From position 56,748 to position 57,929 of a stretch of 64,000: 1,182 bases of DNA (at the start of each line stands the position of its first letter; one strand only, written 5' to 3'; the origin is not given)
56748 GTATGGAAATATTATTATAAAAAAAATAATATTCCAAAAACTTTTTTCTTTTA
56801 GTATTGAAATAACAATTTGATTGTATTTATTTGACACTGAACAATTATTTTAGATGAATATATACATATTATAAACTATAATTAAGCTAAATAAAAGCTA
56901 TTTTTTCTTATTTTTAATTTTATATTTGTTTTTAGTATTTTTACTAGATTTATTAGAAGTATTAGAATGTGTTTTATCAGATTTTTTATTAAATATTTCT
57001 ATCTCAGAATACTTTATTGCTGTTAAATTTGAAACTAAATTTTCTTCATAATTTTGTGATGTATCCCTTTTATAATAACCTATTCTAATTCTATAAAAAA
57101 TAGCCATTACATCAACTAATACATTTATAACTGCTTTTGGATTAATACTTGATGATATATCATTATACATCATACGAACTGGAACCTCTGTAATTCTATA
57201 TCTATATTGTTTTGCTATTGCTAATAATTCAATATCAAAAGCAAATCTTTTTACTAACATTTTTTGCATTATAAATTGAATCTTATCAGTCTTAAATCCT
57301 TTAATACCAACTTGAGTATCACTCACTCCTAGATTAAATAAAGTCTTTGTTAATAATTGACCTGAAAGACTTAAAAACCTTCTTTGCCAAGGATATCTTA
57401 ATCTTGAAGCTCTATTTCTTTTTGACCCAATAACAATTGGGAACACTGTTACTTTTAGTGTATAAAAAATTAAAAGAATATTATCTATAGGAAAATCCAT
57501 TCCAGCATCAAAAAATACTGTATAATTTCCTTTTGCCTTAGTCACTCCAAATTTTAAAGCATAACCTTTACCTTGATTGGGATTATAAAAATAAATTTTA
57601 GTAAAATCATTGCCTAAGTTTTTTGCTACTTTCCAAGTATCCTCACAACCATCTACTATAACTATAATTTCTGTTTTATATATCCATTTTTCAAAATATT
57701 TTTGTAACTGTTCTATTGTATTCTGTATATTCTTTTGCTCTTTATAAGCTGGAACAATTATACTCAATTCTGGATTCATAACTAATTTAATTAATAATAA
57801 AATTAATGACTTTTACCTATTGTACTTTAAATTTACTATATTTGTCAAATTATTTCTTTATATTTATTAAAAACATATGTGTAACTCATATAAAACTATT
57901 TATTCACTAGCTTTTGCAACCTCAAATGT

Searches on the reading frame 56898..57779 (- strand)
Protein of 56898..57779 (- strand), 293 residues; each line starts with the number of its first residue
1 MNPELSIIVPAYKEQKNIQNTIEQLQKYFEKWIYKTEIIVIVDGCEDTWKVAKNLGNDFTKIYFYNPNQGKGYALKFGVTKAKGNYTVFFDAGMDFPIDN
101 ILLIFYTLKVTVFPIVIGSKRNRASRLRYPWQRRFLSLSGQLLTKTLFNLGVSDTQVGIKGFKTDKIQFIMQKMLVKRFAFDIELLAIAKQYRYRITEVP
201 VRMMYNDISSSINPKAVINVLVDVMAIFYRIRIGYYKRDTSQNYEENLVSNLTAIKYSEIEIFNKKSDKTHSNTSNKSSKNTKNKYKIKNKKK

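Call 14: search_protein_families(library=pfam, proteins=[window:56898-57779:-], max_evalue=0.001)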
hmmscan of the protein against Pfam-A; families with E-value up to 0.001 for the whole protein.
window:56898-57779:- (293 aa): 2 families
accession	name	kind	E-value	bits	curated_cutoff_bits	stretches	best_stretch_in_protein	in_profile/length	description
PF00535.33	Glycos_transf_2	-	1.9e-15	57.6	23.3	1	6-110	1-105/168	Glycosyl transferase family 2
PF13641.12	Glyco_tranf_2_3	-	0.00012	22.6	27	1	3-92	1-95/230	Glycosyltransferase like family 2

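Call 72: find_encoding_contigs(protein=window:56898-57779:-, flank=10000, max_places=3)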
Protein window:56898-57779:- (293 aa): 23 contigs read that carry it; 3 places shown.
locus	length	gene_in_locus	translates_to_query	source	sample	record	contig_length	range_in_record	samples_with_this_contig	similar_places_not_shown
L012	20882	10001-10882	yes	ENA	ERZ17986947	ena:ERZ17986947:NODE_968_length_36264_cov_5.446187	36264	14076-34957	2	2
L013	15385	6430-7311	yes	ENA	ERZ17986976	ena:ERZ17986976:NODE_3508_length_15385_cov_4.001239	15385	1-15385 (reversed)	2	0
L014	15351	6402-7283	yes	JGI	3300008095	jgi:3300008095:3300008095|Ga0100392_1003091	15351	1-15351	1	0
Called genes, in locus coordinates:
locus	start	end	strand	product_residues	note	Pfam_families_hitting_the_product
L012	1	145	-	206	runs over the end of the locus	PF08843:AbiEii (weak)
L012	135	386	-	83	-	PF21956:DUF6922 (weak)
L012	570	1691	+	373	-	PF13401:AAA_22 (faint), PF13173:AAA_14, PF13635:DUF4143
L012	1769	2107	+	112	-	-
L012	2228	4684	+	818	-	-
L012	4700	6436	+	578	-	PF13555:AAA_29 (faint), PF00005:ABC_tran, PF13304:AAA_21 (faint), PF12848:ABC_tran_Xtn, PF00005:ABC_tran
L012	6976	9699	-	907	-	PF04851:ResIII (weak)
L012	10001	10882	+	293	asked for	PF00535:Glycos_transf_2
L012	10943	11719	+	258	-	-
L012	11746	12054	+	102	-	-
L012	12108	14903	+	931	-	PF00912:Transgly, PF00905:Transpeptidase, PF17957:Big_7 (weak)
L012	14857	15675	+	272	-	PF01026:TatD_DNase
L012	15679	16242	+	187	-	PF00625:Guanylate_kin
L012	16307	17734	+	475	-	PF00587:tRNA-synt_2b, PF03129:HGTP_anticodon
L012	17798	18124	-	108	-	-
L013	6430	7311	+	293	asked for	PF00535:Glycos_transf_2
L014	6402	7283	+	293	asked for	PF00535:Glycos_transf_2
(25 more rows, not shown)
